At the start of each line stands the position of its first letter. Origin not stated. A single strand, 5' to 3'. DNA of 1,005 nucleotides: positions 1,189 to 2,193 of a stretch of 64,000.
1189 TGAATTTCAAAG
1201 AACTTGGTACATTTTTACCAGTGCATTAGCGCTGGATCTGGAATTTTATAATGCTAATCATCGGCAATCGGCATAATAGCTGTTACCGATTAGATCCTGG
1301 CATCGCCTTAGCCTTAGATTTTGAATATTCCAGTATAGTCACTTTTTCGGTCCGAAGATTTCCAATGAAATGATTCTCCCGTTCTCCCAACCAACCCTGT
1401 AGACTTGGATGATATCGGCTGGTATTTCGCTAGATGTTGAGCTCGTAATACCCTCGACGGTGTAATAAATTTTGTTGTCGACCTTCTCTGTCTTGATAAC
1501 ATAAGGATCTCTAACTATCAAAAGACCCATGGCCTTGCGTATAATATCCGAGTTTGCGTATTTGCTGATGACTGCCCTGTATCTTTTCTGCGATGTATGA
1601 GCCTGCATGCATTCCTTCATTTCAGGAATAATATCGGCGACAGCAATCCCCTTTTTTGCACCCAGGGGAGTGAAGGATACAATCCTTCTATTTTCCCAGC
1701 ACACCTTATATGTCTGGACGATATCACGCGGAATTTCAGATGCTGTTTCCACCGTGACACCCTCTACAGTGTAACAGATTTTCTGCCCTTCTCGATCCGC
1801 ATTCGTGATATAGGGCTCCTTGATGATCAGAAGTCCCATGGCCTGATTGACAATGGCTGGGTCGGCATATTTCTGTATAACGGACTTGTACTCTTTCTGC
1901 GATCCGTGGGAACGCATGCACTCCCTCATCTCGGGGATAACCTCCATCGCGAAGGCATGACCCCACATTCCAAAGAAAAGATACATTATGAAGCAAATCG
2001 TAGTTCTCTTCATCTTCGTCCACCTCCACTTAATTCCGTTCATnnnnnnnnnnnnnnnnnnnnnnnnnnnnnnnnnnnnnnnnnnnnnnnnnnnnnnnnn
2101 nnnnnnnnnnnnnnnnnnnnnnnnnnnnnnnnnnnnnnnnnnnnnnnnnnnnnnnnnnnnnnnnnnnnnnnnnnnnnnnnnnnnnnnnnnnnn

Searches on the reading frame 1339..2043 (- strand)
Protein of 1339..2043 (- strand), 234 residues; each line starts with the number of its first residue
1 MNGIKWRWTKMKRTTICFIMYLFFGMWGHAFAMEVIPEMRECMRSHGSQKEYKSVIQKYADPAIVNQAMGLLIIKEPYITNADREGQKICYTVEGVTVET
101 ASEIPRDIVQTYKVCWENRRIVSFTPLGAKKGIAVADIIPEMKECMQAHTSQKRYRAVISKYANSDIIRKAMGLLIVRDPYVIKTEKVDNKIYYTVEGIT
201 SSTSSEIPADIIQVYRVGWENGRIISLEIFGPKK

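Call 57: find_encoding_contigs(protein=window:1339-2043:-, flank=4000, max_places=8)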
Protein window:1339-2043:- (234 aa): no gene with exactly this product is on record in the collection.

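Call 60: find_encoding_contigs(protein=window:1339-2013:-, flank=4000, max_places=8)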
Protein window:1339-2013:- (224 aa): no gene with exactly this product is on record in the collection.
